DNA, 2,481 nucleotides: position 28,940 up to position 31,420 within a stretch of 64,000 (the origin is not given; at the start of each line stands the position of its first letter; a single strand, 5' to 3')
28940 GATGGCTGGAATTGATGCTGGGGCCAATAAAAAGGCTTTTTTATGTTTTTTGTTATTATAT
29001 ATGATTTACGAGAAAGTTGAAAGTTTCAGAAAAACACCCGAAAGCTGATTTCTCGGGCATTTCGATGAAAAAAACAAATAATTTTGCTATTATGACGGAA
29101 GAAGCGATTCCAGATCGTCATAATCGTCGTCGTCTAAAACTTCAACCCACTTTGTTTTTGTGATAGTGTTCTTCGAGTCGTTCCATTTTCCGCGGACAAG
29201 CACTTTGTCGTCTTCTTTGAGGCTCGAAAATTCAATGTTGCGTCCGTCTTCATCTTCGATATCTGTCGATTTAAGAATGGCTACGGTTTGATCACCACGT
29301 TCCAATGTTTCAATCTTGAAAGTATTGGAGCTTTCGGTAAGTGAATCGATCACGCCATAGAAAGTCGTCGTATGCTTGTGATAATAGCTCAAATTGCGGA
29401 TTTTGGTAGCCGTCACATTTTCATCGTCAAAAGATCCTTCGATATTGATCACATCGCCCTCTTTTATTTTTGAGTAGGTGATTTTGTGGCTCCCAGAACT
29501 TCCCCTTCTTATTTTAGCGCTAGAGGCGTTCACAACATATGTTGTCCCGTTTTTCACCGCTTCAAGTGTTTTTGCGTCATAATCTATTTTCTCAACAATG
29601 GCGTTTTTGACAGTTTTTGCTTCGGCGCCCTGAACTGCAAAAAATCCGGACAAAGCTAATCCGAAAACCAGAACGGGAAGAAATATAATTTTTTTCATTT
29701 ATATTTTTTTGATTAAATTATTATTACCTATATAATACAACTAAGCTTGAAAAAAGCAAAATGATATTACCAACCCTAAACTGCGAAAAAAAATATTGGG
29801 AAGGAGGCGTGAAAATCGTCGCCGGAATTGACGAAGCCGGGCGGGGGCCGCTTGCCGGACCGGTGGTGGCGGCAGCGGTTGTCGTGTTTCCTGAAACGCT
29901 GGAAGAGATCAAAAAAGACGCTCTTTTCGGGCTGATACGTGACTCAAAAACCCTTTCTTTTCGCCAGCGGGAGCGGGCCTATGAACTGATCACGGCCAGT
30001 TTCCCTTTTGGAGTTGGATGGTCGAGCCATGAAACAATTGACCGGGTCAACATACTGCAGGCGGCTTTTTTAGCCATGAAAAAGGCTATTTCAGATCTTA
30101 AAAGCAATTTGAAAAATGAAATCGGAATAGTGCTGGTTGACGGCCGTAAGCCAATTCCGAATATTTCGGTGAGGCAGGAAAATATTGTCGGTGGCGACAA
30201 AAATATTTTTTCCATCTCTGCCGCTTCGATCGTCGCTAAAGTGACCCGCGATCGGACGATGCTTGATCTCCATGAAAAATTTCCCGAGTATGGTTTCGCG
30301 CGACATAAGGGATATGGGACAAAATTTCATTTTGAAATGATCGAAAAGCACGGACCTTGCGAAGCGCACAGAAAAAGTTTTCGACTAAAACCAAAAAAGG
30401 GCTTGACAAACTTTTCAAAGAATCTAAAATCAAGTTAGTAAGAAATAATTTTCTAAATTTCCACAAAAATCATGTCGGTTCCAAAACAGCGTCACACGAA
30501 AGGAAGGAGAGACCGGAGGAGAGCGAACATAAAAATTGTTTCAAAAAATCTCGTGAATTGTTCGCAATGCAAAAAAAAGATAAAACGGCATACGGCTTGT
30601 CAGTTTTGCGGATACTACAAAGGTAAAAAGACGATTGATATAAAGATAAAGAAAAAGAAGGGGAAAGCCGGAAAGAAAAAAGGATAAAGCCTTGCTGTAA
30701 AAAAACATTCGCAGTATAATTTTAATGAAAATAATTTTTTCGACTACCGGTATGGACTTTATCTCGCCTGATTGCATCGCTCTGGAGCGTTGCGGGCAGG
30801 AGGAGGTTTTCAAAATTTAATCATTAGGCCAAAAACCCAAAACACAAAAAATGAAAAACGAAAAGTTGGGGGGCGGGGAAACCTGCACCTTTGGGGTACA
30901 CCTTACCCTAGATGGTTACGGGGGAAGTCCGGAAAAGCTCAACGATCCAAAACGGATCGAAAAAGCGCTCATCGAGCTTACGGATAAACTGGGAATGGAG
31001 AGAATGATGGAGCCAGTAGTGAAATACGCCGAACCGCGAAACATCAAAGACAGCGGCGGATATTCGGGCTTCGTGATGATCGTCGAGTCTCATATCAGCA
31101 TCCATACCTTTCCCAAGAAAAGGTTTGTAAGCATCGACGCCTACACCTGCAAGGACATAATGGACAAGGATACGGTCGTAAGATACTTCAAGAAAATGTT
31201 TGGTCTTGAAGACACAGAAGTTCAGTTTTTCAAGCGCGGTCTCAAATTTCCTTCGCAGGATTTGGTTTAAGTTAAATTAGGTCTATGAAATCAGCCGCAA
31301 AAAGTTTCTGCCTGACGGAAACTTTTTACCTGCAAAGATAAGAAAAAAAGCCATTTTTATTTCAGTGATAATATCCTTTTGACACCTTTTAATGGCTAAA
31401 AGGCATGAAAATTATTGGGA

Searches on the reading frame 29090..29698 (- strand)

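Call 17: search_protein_families(library=pfam, proteins=[window:29090-29698:-], max_evalue=0.01)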
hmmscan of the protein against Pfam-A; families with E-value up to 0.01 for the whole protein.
window:29090-29698:- (202 aa): 2 families
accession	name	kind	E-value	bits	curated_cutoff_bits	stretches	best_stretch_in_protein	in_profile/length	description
PF18914.6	DUF5666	-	1.8e-12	47.8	27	2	114-175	1-51/60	Domain of unknown function (DUF5666)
PF00490.27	ALAD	-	0.0014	18.3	24.6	1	47-125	133-208/317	Delta-aminolevulinic acid dehydratase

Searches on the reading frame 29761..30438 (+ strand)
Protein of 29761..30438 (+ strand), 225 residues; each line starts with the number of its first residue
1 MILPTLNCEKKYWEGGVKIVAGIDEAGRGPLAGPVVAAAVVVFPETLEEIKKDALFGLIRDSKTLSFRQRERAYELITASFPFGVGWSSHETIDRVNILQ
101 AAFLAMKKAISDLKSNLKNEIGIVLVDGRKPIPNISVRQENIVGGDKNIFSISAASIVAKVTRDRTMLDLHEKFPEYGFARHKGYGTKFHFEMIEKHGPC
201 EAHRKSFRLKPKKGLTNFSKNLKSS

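Call 17: search_protein_families(library=pfam, proteins=[window:29761-30438:+], max_evalue=0.01)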
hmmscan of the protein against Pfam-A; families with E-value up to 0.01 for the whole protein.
window:29761-30438:+ (225 aa): 1 family
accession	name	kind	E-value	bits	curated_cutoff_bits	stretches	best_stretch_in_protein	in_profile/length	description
PF01351.25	RNase_HII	-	2e-38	132.8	25.8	1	21-208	1-197/199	Ribonuclease HII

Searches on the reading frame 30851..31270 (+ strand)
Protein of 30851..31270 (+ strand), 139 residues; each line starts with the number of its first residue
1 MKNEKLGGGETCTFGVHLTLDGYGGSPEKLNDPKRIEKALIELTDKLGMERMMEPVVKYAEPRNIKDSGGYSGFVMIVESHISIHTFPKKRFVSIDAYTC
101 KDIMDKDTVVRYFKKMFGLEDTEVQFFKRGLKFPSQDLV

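Call 17: search_protein_families(library=pfam, proteins=[window:30851-31270:+], max_evalue=0.01)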
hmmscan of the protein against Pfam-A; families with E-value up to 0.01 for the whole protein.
window:30851-31270:+ (139 aa): 1 family
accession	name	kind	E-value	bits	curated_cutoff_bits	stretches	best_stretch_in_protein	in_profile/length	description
PF02675.21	AdoMet_dc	-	5.4e-27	94.7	25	1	17-130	1-107/107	S-adenosylmethionine decarboxylase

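Call 88: search_protein_families(library=ncbifam, proteins=[window:30851-31270:+], max_evalue=0.01)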
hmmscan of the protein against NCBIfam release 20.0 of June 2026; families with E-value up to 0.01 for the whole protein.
window:30851-31270:+ (139 aa): 1 family
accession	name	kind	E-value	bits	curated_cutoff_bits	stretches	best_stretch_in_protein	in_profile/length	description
TIGR03330.1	SAM_DCase_Bsu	equivalog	3.9e-22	78.7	75.65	1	13-130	2-112/112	adenosylmethionine decarboxylase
